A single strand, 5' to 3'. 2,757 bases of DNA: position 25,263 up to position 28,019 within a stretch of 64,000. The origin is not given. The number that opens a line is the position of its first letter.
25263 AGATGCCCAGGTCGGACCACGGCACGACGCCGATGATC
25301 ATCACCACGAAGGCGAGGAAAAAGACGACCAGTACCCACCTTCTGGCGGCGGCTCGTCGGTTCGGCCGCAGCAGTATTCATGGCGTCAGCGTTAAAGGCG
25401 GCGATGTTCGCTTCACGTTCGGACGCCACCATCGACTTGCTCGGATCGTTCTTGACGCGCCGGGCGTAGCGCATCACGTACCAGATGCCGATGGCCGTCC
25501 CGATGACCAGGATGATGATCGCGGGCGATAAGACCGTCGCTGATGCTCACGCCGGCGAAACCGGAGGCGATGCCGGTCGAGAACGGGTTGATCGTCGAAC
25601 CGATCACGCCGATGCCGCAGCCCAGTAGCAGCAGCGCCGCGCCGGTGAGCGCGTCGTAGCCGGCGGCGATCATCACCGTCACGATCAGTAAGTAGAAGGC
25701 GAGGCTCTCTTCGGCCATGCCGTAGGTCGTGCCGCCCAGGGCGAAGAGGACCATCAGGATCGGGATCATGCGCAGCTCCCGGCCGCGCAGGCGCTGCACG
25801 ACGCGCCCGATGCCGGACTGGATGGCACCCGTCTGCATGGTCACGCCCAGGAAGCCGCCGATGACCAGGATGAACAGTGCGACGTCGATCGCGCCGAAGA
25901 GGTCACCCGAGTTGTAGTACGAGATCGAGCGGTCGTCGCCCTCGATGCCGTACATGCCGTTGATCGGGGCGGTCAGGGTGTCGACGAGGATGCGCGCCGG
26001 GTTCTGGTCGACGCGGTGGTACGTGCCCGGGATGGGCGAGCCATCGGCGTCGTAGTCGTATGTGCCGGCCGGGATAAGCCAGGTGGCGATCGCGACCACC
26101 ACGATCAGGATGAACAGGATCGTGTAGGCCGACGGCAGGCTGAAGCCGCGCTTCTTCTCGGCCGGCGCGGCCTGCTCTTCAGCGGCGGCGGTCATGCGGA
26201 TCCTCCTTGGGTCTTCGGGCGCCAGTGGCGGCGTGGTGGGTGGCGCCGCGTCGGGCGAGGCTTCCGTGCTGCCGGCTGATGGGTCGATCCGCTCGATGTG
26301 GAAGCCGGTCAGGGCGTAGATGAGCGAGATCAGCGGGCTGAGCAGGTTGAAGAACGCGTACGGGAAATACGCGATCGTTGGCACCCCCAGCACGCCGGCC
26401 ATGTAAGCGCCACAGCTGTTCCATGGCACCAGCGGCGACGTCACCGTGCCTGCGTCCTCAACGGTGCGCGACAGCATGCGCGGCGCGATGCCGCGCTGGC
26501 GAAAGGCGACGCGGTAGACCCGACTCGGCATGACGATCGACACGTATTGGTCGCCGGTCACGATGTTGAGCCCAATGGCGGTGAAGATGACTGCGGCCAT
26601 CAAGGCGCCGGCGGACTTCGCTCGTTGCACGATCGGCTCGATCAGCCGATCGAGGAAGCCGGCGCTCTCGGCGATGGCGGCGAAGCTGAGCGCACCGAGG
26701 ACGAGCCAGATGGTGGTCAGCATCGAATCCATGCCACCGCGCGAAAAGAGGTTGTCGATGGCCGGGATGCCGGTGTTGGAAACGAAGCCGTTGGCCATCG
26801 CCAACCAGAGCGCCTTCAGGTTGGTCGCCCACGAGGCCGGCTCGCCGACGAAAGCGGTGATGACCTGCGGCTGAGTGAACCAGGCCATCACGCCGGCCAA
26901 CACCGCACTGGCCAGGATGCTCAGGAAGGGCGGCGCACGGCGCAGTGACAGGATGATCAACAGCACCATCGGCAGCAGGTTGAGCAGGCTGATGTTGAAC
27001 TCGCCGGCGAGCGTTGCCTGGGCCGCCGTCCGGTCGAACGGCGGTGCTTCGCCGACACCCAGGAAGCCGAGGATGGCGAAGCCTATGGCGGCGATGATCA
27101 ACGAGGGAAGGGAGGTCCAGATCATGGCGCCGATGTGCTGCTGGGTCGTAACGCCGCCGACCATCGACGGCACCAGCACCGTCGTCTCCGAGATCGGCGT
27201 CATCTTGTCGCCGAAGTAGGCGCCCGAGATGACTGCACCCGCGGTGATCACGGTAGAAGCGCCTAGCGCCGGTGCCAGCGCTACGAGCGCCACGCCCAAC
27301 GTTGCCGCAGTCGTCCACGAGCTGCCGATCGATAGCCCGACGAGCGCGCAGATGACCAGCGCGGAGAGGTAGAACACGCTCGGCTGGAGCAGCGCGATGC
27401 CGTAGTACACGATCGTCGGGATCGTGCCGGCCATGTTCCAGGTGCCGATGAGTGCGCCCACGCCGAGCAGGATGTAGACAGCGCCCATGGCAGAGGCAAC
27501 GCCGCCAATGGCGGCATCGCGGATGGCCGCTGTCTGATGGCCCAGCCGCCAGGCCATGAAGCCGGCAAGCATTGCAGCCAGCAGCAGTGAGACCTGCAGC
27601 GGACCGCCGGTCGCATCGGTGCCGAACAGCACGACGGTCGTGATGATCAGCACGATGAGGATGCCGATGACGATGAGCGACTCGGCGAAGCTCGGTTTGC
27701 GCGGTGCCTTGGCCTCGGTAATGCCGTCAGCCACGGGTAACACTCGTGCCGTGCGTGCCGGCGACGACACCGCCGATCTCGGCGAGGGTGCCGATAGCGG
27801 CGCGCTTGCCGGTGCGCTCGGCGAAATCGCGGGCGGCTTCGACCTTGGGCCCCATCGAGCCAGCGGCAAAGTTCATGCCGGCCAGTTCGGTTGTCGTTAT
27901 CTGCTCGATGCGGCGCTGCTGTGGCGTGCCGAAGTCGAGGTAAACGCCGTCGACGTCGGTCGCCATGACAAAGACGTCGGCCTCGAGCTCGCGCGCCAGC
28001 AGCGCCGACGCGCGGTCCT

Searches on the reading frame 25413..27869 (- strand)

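Call 57: search_protein_families(library=pfam, proteins=[window:25413-27869:-])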
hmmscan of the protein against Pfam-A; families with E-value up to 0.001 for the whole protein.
window:25413-27869:- (818 aa): 2 families
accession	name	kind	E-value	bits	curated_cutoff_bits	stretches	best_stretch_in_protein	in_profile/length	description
PF03553.21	Na_H_antiporter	-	3.2e-48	165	23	2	216-523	1-303/303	Na+/H+ antiporter family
PF03606.21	DcuC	-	1.1e-47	163.1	23.1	1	578-783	1-198/461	C4-dicarboxylate anaerobic carrier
